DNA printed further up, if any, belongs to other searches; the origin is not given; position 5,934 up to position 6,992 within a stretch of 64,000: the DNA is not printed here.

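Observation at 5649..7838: Three-module fusion: cNMP-binding domain, Walker-A-dead ParA/MinD-like domain and patatin lipase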

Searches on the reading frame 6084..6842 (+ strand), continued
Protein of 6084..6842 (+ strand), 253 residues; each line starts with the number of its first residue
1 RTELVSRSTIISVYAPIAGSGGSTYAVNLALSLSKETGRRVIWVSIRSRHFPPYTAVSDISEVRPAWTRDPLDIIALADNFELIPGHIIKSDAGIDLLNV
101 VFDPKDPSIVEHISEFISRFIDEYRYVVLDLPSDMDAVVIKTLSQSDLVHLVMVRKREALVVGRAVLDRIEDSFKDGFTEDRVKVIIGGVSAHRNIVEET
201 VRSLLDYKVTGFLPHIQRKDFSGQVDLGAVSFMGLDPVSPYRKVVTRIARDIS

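Call 60: search_protein_families(library=ncbifam, proteins=[P0185, P0197, P0201, P0208, P0214, P0224, P0231, P0238, P0254, P0262], max_evalue=0.00001)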
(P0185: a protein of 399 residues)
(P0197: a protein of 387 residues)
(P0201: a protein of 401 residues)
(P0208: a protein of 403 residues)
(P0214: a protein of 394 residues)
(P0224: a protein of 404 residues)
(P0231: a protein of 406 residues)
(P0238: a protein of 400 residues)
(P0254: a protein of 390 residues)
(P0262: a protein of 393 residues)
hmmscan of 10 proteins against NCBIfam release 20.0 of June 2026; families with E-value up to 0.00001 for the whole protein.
P0185 (399 aa): 25 families
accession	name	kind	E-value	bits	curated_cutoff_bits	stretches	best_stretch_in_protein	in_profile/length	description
TIGR01969.1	minD_arch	subfamily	2.4e-24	85.9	201.75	1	144-381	2-232/251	cell division ATPase MinD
TIGR01968.1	minD_bact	equivalog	2.9e-20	72.7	212.9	1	143-381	2-238/261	septum site-determining protein MinD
TIGR03815.1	CpaE_hom_Actino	equivalog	5.2e-20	71.9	154.45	1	138-372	107-336/340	septum site-determining protein Ssd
NF041546.1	ParA_partition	equivalog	6.4e-16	58.5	180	1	144-187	1-43/203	ParA family partition ATPase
TIGR03371.1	cellulose_yhjQ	equivalog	4.5e-10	39.4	157.85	1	144-375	3-237/246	cellulose biosynthesis protein BcsQ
NF008669.0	PRK11670.1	equivalog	7.1e-09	35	348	1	127-269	95-228/369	iron-sulfur cluster carrier protein ApbC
NF052445.1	RespRegMctR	equivalog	7.4e-09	35.3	300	1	7-120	4-118/205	two-component system response regulator MctR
TIGR01007.1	eps_fam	subfamily_domain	1.5e-08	34.5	108.05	1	145-273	20-147/204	polysaccharide biosynthesis tyrosine autokinase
TIGR03018.1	pepcterm_TyrKin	hypoth_equivalog_domain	3.3e-08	33.1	230.65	1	137-307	30-200/207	XrtA-associated tyrosine autokinase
NF007419.0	PRK09958.1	equivalog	5.1e-08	32.7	251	1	8-105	4-101/204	acid-sensing system DNA-binding response regulator EvgA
NF001965.0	PRK00742.1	subfamily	6e-08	32.3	293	1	7-131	6-137/357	chemotaxis-specific protein-glutamate methyltransferase CheB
NF008079.0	PRK10818.1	equivalog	8.1e-08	31.9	508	1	144-371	4-238/270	septum site-determining protein MinD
NF041283.1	PrgP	equivalog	8.4e-08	31.9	400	1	143-299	3-166/297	ParA superfamily DNA segregation protein PrgP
NF007935.0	PRK10651.1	equivalog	2.1e-07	30.3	250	1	5-118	7-121/216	two-component system response regulator NarL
NF009206.0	PRK12555.1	subfamily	3.8e-07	29.4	342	1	7-118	3-118/340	chemotaxis-specific protein-glutamate methyltransferase CheB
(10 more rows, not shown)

P0197 (387 aa): 13 families
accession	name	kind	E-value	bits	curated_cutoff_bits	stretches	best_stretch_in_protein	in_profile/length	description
TIGR01969.1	minD_arch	subfamily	9.1e-34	116.7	201.75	1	139-375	2-233/251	cell division ATPase MinD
TIGR01968.1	minD_bact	equivalog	5.5e-20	71.8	212.9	1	138-373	2-237/261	septum site-determining protein MinD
TIGR03815.1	CpaE_hom_Actino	equivalog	6.8e-19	68.2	154.45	1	135-353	109-322/340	septum site-determining protein Ssd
NF041546.1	ParA_partition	equivalog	5e-17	62.1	180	1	139-177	1-38/203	ParA family partition ATPase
TIGR03371.1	cellulose_yhjQ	equivalog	2e-15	56.9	157.85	1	139-374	3-243/246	cellulose biosynthesis protein BcsQ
TIGR03018.1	pepcterm_TyrKin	hypoth_equivalog_domain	2.1e-13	50.1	230.65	1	134-302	32-201/207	XrtA-associated tyrosine autokinase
NF041136.1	MrpORP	equivalog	5.5e-13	48.9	450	1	140-378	8-254/365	iron-sulfur cluster carrier protein MrpORP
TIGR01007.1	eps_fam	subfamily_domain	3.6e-11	43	108.05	1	138-300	18-178/204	polysaccharide biosynthesis tyrosine autokinase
NF008669.0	PRK11670.1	equivalog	2.2e-10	40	348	1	132-371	102-348/369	iron-sulfur cluster carrier protein ApbC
NF053622.1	ATPseBagAMYCTU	equivalog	1.4e-07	31.3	400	1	142-188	11-55/325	ATPase BagA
TIGR02016.1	BchX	equivalog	4.4e-07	29.5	331.2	0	260-356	137-232/296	chlorophyllide a reductase iron protein subunit X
NF047398.1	AAA_KGGVGR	domain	4.9e-07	30.3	90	0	138-176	3-40/190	KGGVGR-motif variant AAA ATPase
NF008568.0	PRK11519.1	equivalog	3.2e-06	25.6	1068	1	143-281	532-667/720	tyrosine-protein kinase Wzc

P0201 (401 aa): 20 families
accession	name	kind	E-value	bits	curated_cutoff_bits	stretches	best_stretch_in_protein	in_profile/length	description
TIGR01968.1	minD_bact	equivalog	4.2e-25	88.6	212.9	1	139-376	2-236/261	septum site-determining protein MinD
TIGR01969.1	minD_arch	subfamily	2.1e-21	76.2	201.75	1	139-382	1-236/251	cell division ATPase MinD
NF041546.1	ParA_partition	equivalog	3.6e-12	46.3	180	1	140-176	1-36/203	ParA family partition ATPase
TIGR03371.1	cellulose_yhjQ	equivalog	1.3e-10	41.2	157.85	0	140-177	3-39/246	cellulose biosynthesis protein BcsQ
NF008079.0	PRK10818.1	equivalog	2.9e-10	39.9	508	1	138-307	2-168/270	septum site-determining protein MinD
NF041283.1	PrgP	equivalog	1.3e-09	37.8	400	1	138-299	2-170/297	ParA superfamily DNA segregation protein PrgP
TIGR03018.1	pepcterm_TyrKin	hypoth_equivalog_domain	8e-09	35.1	230.65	1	132-303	29-200/207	XrtA-associated tyrosine autokinase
NF041136.1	MrpORP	equivalog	1.6e-08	34.2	450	1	140-191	7-57/365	iron-sulfur cluster carrier protein MrpORP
TIGR03029.1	EpsG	equivalog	1.7e-07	30.7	313.8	1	137-304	102-265/274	chain length determinant protein tyrosine kinase EpsG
NF007135.0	PRK09581.1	equivalog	2.3e-07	30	474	0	82-125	76-119/457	PleD family two-component system response regulator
TIGR01007.1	eps_fam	subfamily_domain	3.3e-07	30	108.05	1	138-322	17-196/204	polysaccharide biosynthesis tyrosine autokinase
NF009701.0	PRK13230.1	subfamily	1.1e-06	27.9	350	0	282-376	164-257/291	nitrogenase reductase-like protein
TIGR03815.1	CpaE_hom_Actino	equivalog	1.2e-06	27.9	154.45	1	87-190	65-162/340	septum site-determining protein Ssd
NF040689.1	MtrAB_MtrA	equivalog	2.1e-06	27.3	300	1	13-125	1-112/219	MtrAB system response regulator MtrA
TIGR01287.1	nifH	equivalog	2.5e-06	27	394.35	0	282-378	151-246/275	nitrogenase iron protein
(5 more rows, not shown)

P0208 (403 aa): 100 families (the best 25 are shown)
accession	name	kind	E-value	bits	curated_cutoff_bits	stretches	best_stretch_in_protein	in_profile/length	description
NF045944.1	ResRegRpaBCyano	equivalog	1.7e-39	135.5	330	1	7-146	1-137/229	response regulator transcription factor RpaB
TIGR02154.1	PhoB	equivalog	7.6e-36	123.5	296.2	1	4-130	3-129/226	phosphate regulon transcriptional regulator PhoB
NF007135.0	PRK09581.1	equivalog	7.1e-35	120.7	474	1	5-121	4-120/457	PleD family two-component system response regulator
NF041733.1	resp_reg_CseB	equivalog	8.5e-33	113.6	350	1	5-132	2-126/228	two-component system response regulator CseB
NF053854.1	RespRegPhoBBctds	equivalog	3.2e-31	108.5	270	1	6-127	1-121/225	two-component system response regulator PhoB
NF040689.1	MtrAB_MtrA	equivalog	1.4e-29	103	300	1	6-125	1-117/219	MtrAB system response regulator MtrA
NF007005.1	PRK09468.1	equivalog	1.7e-29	103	331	1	4-130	4-129/237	osmolarity response regulator transcription factor OmpR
TIGR01387.1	cztR_silR_copR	subfamily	3.3e-29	102.1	279.2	1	6-127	1-120/218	heavy metal response regulator transcription factor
NF051850.1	RespRegRprY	equivalog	2.1e-28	99.3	370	1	5-125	6-124/234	response regulator transcription factor RprY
NF008296.0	PRK11083.1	equivalog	2.1e-28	99.3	273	1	2-135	2-132/228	two-component system response regulator CreB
NF040534.1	resp_reg_YycF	equivalog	8.7e-28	97.1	340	1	5-139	2-132/231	response regulator YycF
NF041734.1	resp_reg_RppA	equivalog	8.2e-27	94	250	1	5-127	2-124/229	two-component system response regulator RppA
NF045991.1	RespRegCtrARhodob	equivalog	4.9e-26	91.9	350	1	6-126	3-121/224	response regulator transcription factor CtrA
NF007982.1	PRK10710.1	equivalog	6.8e-26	91.3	380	1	4-126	8-127/235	envelope stress response regulator BaeR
NF007928.2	PRK10643.1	equivalog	7.6e-26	91.1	330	1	6-128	3-123/216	two-component system response regulator PmrA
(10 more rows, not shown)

P0214 (394 aa): 16 families
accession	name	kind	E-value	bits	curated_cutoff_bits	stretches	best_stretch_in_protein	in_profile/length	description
TIGR01968.1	minD_bact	equivalog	8.2e-22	77.8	212.9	1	136-368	2-233/261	septum site-determining protein MinD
TIGR01969.1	minD_arch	subfamily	7.8e-21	74.4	201.75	1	137-373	2-232/251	cell division ATPase MinD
NF041546.1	ParA_partition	equivalog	5.5e-17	62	180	1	137-177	1-40/203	ParA family partition ATPase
TIGR03018.1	pepcterm_TyrKin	hypoth_equivalog_domain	1.7e-13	50.3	230.65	1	99-310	4-207/207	XrtA-associated tyrosine autokinase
TIGR03815.1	CpaE_hom_Actino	equivalog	5.5e-13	48.8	154.45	1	129-371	105-340/340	septum site-determining protein Ssd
TIGR03453.1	partition_RepA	equivalog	1.6e-11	43.7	348.45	0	107-176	74-144/387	plasmid partitioning protein RepA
TIGR03371.1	cellulose_yhjQ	equivalog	2.2e-10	40.5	157.85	1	136-362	2-232/246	cellulose biosynthesis protein BcsQ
TIGR01007.1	eps_fam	subfamily_domain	2.2e-10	40.4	108.05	1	132-314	14-192/204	polysaccharide biosynthesis tyrosine autokinase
NF008079.0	PRK10818.1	equivalog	3.2e-10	39.8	508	1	136-297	3-162/270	septum site-determining protein MinD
NF041283.1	PrgP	equivalog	2.4e-09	37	400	1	134-282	1-155/297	ParA superfamily DNA segregation protein PrgP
NF041136.1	MrpORP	equivalog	9.5e-09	35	450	1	136-279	6-147/365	iron-sulfur cluster carrier protein MrpORP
NF047398.1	AAA_KGGVGR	domain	1.5e-08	35.2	90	1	136-176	3-42/190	KGGVGR-motif variant AAA ATPase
NF008568.0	PRK11519.1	equivalog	2e-07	29.6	1068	1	134-296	525-684/720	tyrosine-protein kinase Wzc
NF007350.0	PRK09841.1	equivalog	2.7e-07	29.1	1248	1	133-311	529-706/726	tyrosine-protein kinase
NF008669.0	PRK11670.1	equivalog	3.7e-07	29.4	348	1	136-265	108-232/369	iron-sulfur cluster carrier protein ApbC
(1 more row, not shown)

P0224 (404 aa): 100 families (the best 25 are shown)
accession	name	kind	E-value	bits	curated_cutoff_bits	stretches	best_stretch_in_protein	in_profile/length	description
TIGR01969.1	minD_arch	subfamily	1e-32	113.3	201.75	1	145-382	2-232/251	cell division ATPase MinD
NF052445.1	RespRegMctR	equivalog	2.4e-28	99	300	1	5-122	2-119/205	two-component system response regulator MctR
TIGR01968.1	minD_bact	equivalog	9.1e-28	97.3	212.9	1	144-380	2-236/261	septum site-determining protein MinD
NF007018.1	PRK09483.1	equivalog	6.3e-27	94.6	280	1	5-122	2-119/217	UvrY/SirA/GacA family response regulator transcription factor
NF007935.0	PRK10651.1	equivalog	5.1e-26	91.2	250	1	3-121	5-123/216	two-component system response regulator NarL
NF041367.1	CheY_Halo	equivalog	8.4e-25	87.4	200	1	7-121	1-113/114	chemotaxis protein CheY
NF007708.0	PRK10403.1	equivalog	2.4e-24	86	343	1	5-121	7-123/215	nitrate/nitrite response regulator protein NarP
NF001965.0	PRK00742.1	subfamily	2.7e-23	82.7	293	1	3-112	2-112/357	chemotaxis-specific protein-glutamate methyltransferase CheB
NF011896.0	PRK15369.1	equivalog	3.4e-21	75.8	242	1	4-122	3-121/211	two component system response regulator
NF009206.0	PRK12555.1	subfamily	1.2e-20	73.8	342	1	5-129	1-135/340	chemotaxis-specific protein-glutamate methyltransferase CheB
NF047785.1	respo_reg_MadR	equivalog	5e-20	71.7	300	1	5-134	1-132/209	MadR family response regulator transcription factor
TIGR02875.1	spore_0_A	equivalog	1.1e-19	70.7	200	1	4-126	2-126/262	sporulation transcription factor Spo0A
NF008469.0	PRK11361.1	equivalog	2.6e-19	69.3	714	1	1-138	1-136/461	acetoacetate metabolism transcriptional regulator AtoC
NF008677.0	PRK11697.1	equivalog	4.4e-18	65.5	246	1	5-137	2-132/238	two-component system response regulator BtsR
NF040689.1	MtrAB_MtrA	equivalog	3.1e-17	62.7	300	1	7-170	1-160/219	MtrAB system response regulator MtrA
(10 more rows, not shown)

P0231 (406 aa): 17 families
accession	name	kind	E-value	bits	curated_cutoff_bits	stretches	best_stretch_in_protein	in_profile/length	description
TIGR01969.1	minD_arch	subfamily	3.7e-29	101.6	201.75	1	152-389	2-233/251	cell division ATPase MinD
TIGR03815.1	CpaE_hom_Actino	equivalog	4e-26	91.9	154.45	1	148-381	109-338/340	septum site-determining protein Ssd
TIGR01968.1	minD_bact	equivalog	1.3e-25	90.3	212.9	1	151-378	2-228/261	septum site-determining protein MinD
TIGR03371.1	cellulose_yhjQ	equivalog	2.6e-17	63.1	157.85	1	152-387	3-242/246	cellulose biosynthesis protein BcsQ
NF041546.1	ParA_partition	equivalog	3e-14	53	180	1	152-190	1-38/203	ParA family partition ATPase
NF041367.1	CheY_Halo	equivalog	2.6e-10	40.7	200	1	7-108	1-101/114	chemotaxis protein CheY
NF008079.0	PRK10818.1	equivalog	4.5e-10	39.3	508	1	152-369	4-230/270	septum site-determining protein MinD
NF041136.1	MrpORP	equivalog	1.2e-09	37.9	450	1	152-315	7-168/365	iron-sulfur cluster carrier protein MrpORP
TIGR03018.1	pepcterm_TyrKin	hypoth_equivalog_domain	6.8e-09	35.3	230.65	1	151-313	36-199/207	XrtA-associated tyrosine autokinase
TIGR02875.1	spore_0_A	equivalog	2.7e-08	33.4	200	1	7-110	5-111/262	sporulation transcription factor Spo0A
NF008568.0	PRK11519.1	equivalog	4e-08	31.9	1068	1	151-317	527-690/720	tyrosine-protein kinase Wzc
NF007935.0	PRK10651.1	equivalog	6.5e-08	32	250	1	7-105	9-108/216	two-component system response regulator NarL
NF007350.0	PRK09841.1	equivalog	4e-07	28.5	1248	1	151-319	532-697/726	tyrosine-protein kinase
NF009206.0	PRK12555.1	subfamily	4.5e-07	29.1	342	0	7-112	3-109/340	chemotaxis-specific protein-glutamate methyltransferase CheB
NF001965.0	PRK00742.1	subfamily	2.5e-06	26.9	293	0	7-108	6-109/357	chemotaxis-specific protein-glutamate methyltransferase CheB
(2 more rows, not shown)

P0238 (400 aa): 34 families (the best 25 are shown)
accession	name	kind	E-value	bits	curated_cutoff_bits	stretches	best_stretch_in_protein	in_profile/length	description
TIGR01969.1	minD_arch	subfamily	1.7e-29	102.8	201.75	1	144-394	2-246/251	cell division ATPase MinD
TIGR01968.1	minD_bact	equivalog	2.6e-22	79.4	212.9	1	143-322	2-176/261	septum site-determining protein MinD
NF041546.1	ParA_partition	equivalog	1.7e-17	63.6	180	2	144-184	1-40/203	ParA family partition ATPase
TIGR03815.1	CpaE_hom_Actino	equivalog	5e-17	62.1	154.45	1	64-372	48-337/340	septum site-determining protein Ssd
NF008079.0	PRK10818.1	equivalog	5.7e-15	55.4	508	1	143-303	3-161/270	septum site-determining protein MinD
TIGR03018.1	pepcterm_TyrKin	hypoth_equivalog_domain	3e-14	52.8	230.65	1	139-302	32-196/207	XrtA-associated tyrosine autokinase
NF001965.0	PRK00742.1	subfamily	2.4e-11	43.4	293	1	4-109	3-110/357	chemotaxis-specific protein-glutamate methyltransferase CheB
NF052445.1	RespRegMctR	equivalog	1.2e-10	41.1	300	1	5-122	2-120/205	two-component system response regulator MctR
NF041367.1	CheY_Halo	equivalog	1.3e-10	41.6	200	1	7-115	1-108/114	chemotaxis protein CheY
TIGR03371.1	cellulose_yhjQ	equivalog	2.1e-10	40.5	157.85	1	144-337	3-195/246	cellulose biosynthesis protein BcsQ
NF007419.0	PRK09958.1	equivalog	8.7e-10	38.5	251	1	8-117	4-113/204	acid-sensing system DNA-binding response regulator EvgA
NF007018.1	PRK09483.1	equivalog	1.4e-09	37.9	280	1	5-121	2-119/217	UvrY/SirA/GacA family response regulator transcription factor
TIGR03453.1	partition_RepA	equivalog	1.5e-09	37.1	348.45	1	139-302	101-281/387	plasmid partitioning protein RepA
NF007935.0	PRK10651.1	equivalog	1.6e-08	34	250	1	5-121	7-124/216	two-component system response regulator NarL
NF009206.0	PRK12555.1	subfamily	2e-08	33.6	342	1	5-109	1-107/340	chemotaxis-specific protein-glutamate methyltransferase CheB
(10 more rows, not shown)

P0254 (390 aa): 13 families
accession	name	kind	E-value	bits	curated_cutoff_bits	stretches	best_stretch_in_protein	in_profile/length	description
TIGR01969.1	minD_arch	subfamily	7.1e-32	110.5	201.75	1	132-371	1-232/251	cell division ATPase MinD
TIGR01968.1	minD_bact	equivalog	6.3e-27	94.5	212.9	1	132-368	2-235/261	septum site-determining protein MinD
NF041546.1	ParA_partition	equivalog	2.4e-15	56.6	180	2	232-365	61-200/203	ParA family partition ATPase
NF008079.0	PRK10818.1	equivalog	7.9e-15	54.9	508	1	132-361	3-238/270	septum site-determining protein MinD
TIGR03815.1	CpaE_hom_Actino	equivalog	3.5e-14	52.7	154.45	1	61-347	47-319/340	septum site-determining protein Ssd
TIGR03371.1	cellulose_yhjQ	equivalog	8.6e-12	45.1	157.85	1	135-366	5-238/246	cellulose biosynthesis protein BcsQ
NF041136.1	MrpORP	equivalog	2.2e-11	43.7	450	1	134-176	8-49/365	iron-sulfur cluster carrier protein MrpORP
TIGR03453.1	partition_RepA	equivalog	2.1e-09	36.7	348.45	0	234-291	221-278/387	plasmid partitioning protein RepA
NF047398.1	AAA_KGGVGR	domain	1.2e-08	35.6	90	1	132-225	3-102/190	KGGVGR-motif variant AAA ATPase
TIGR01007.1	eps_fam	subfamily_domain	6.9e-08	32.3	108.05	1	132-312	18-191/204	polysaccharide biosynthesis tyrosine autokinase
NF008669.0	PRK11670.1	equivalog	9e-08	31.4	348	1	133-186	109-160/369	iron-sulfur cluster carrier protein ApbC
TIGR03018.1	pepcterm_TyrKin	hypoth_equivalog_domain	7.3e-07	28.7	230.65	1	129-295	33-197/207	XrtA-associated tyrosine autokinase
NF008568.0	PRK11519.1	equivalog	4.3e-06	25.2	1068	1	141-300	536-689/720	tyrosine-protein kinase Wzc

P0262 (393 aa): 94 families (the best 25 are shown)
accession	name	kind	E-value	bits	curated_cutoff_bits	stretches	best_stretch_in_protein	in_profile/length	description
NF052445.1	RespRegMctR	equivalog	1.5e-25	89.8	300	1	3-123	1-121/205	two-component system response regulator MctR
NF041367.1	CheY_Halo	equivalog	1.4e-24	86.6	200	1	6-120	1-113/114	chemotaxis protein CheY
NF007018.1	PRK09483.1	equivalog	4.7e-24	85.2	280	1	4-124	2-122/217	UvrY/SirA/GacA family response regulator transcription factor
NF007935.0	PRK10651.1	equivalog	5.3e-24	84.6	250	1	3-120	6-123/216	two-component system response regulator NarL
TIGR01968.1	minD_bact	equivalog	3.2e-23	82.4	212.9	1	141-380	3-240/261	septum site-determining protein MinD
NF001965.0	PRK00742.1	subfamily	8.7e-23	81.1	293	1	3-132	3-131/357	chemotaxis-specific protein-glutamate methyltransferase CheB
TIGR01969.1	minD_arch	subfamily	1.2e-22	80.4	201.75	1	141-382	2-236/251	cell division ATPase MinD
NF009206.0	PRK12555.1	subfamily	9.4e-20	70.8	342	1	5-116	2-123/340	chemotaxis-specific protein-glutamate methyltransferase CheB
TIGR02875.1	spore_0_A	equivalog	2.6e-19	69.5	200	1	3-127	2-128/262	sporulation transcription factor Spo0A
NF008469.0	PRK11361.1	equivalog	1.8e-18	66.5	714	1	5-141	6-140/461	acetoacetate metabolism transcriptional regulator AtoC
NF008677.0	PRK11697.1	equivalog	5e-18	65.3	246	1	4-142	2-136/238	two-component system response regulator BtsR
NF006900.1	PRK09390.1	equivalog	1.5e-17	63.8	255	1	3-141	4-140/203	response regulator FixJ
NF008318.0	PRK11107.1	equivalog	2.2e-16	59.1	890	1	4-140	668-805/920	two-component sensor histidine kinase BarA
NF041946.1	LuxO_transreg_Vib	equivalog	3.7e-16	59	800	1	22-142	16-133/463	quorum-sensing sigma-54 dependent transcriptional regulator LuxO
NF011896.0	PRK15369.1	equivalog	4.4e-16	59.1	242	1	3-122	3-122/211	two component system response regulator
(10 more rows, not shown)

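Call 64: search_protein_families(library=ncbifam, proteins=[L051:4698-6551:+, L043:40-327:+, L024:8704-9372:+], max_evalue=0.00001)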
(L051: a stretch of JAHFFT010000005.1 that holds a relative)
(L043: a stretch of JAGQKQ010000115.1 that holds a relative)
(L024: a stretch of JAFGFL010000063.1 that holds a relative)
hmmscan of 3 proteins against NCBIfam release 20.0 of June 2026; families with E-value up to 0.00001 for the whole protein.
L051:4698-6551:+ (618 aa): 21 families
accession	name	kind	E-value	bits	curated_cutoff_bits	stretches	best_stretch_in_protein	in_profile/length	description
NF042972.1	AcrlCoAredClosAcrC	equivalog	5.6e-76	255.7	640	1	78-444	29-377/378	acryloyl-CoA reductase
NF058590.1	AcCoDHFadEBacil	equivalog_domain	3.6e-75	253.6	600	1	89-586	57-536/586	acyl-CoA dehydrogenase FadE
NF042439.1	SulpropCoADesulf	equivalog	1.1e-55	189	600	1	79-450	18-377/379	3-sulfinopropanoyl-CoA desulfinase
NF007000.1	PRK09463.1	subfamily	1.3e-54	185.8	600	1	35-398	24-397/726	acyl-CoA dehydrogenase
NF043006.1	CyhCrbnylCoADH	equivalog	1.2e-52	179.2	650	1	63-444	11-376/380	cyclohexane-1-carbonyl-CoA dehydrogenase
NF009586.0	PRK13026.1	subfamily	4.1e-50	170.9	608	1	35-398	59-432/777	acyl-CoA dehydrogenase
NF045552.1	GlutCoADH_Des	equivalog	2.8e-48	165.1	470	1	78-444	29-380/387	glutaryl-CoA dehydrogenase Acd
NF008997.0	PRK12341.1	equivalog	3.1e-46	158.2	537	1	79-442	31-375/382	acyl-CoA dehydrogenase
NF045652.1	ProlPCPDhRedW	equivalog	3.1e-44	151.3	650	1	102-441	48-371/376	L-prolyl-[peptidyl-carrier protein] dehydrogenase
NF038187.1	FadE_coli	exception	2.3e-38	131.9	1300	1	35-398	99-472/816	acyl-CoA dehydrogenase FadE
NF053553.1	prodigi_MBC_PigA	equivalog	7e-36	124.1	500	1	63-442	12-378/381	prodigiosin MBC biosynthesis dehydrogenase PigA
NF002885.1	PRK03354.1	equivalog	4.8e-35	121.3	540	1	79-444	31-374/378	crotonobetainyl-CoA dehydrogenase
NF052270.1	Staph_DH_FadE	equivalog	5.2e-27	94.6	600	1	125-442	95-392/400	acyl-CoA dehydrogenase FadE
TIGR03207.1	cyc_hxne_CoA_dh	equivalog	1.6e-26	92.9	575.35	1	76-443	21-371/372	cyclohexanecarboxyl-CoA dehydrogenase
NF049984.1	Rv1679_FadE16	equivalog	1.5e-22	80.4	600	1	68-436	6-358/371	Rv1679 family acyl-CoA dehydrogenase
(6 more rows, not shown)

L043:40-327:+ (96 aa): 2 families
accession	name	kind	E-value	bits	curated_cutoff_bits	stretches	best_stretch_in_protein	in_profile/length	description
NF041613.1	fdxn_Azotob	equivalog_domain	5.7e-14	52.3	195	1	9-91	5-89/107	2Fe-2S ferredoxin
NF041612.1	fdxn_Clost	equivalog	1.7e-11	44.6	150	1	9-90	5-88/102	2Fe-2S ferredoxin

L024:8704-9372:+ (223 aa): 0 families

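Call 75: find_encoding_contigs(protein=P0273, flank=8000, max_places=1)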
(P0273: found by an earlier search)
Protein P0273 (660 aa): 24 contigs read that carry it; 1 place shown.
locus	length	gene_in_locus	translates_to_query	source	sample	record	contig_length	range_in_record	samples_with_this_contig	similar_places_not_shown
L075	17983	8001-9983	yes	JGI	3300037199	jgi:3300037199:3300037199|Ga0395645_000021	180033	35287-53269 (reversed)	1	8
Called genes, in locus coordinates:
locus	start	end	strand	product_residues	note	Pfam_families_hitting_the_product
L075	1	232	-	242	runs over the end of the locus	PF05359:DUF748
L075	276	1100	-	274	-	PF00793:DAHP_synth_1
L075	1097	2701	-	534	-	PF06418:CTP_synth_N, PF00117:GATase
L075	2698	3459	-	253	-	PF02348:CTP_transf_3, PF12804:NTP_transf_3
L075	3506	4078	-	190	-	PF03352:Adenine_glyco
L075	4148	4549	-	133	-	-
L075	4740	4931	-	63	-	-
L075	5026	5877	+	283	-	PF02195:ParB_N, PF17762:HTH_ParB, PF23552:ParB_C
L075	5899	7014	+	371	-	PF16491:Peptidase_M48_N, PF01435:Peptidase_M48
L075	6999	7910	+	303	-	PF04389:Peptidase_M28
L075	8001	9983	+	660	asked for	PF00027:cNMP_binding, PF13614:AAA_31 (faint), PF01734:Patatin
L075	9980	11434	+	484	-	PF00501:AMP-binding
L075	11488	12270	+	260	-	PF01738:DLH, PF12146:Hydrolase_4 (faint), PF02230:Abhydrolase_2 (weak), PF08840:BAAT_C (faint), PF00326:Peptidase_S9 (weak)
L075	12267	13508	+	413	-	PF00108:Thiolase_N, PF00109:ketoacyl-synt (faint), PF02803:Thiolase_C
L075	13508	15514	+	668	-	PF00378:ECH_1, PF16113:ECH_2, PF02737:3HCDH_N, PF00725:3HCDH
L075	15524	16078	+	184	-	PF02622:DUF179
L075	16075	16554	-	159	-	PF00383:dCMP_cyt_deam_1, PF14437:MafB19-deam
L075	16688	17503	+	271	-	PF01571:GCV_T, PF08669:GCV_T_C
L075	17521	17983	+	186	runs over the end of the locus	PF00160:Pro_isomerase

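Call 76: find_encoding_contigs(protein=P0160, flank=8000, max_places=1)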
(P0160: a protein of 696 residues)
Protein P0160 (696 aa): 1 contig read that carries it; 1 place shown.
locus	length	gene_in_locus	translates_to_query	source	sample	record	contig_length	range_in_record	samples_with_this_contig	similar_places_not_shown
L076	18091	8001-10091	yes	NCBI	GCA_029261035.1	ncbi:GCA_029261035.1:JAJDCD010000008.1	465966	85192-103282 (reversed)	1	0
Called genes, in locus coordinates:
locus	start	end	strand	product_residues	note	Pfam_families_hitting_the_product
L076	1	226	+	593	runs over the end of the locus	PF00009:GTP_EFTU, PF03144:GTP_EFTU_D2, PF22042:EF-G_D2, PF14492:EFG_III (faint), PF00679:EFG_C, PF06421:LepA_C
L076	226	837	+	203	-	PF10502:Peptidase_S26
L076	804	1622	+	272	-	PF05036:SPOR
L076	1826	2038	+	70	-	-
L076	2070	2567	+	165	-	PF13302:Acetyltransf_3 (faint), PF00583:Acetyltransf_1, PF13673:Acetyltransf_10, PF13508:Acetyltransf_7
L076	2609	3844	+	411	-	PF05036:SPOR (weak)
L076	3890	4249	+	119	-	PF07238:PilZ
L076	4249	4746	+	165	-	PF04461:YajQ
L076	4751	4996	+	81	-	-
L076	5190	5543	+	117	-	PF07238:PilZ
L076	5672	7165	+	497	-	PF00370:FGGY_N, PF02782:FGGY_C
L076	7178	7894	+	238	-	PF03009:GDPD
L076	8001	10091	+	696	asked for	PF00027:cNMP_binding, PF13614:AAA_31, PF01734:Patatin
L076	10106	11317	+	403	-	PF02737:3HCDH_N, PF00725:3HCDH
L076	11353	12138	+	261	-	PF00378:ECH_1, PF16113:ECH_2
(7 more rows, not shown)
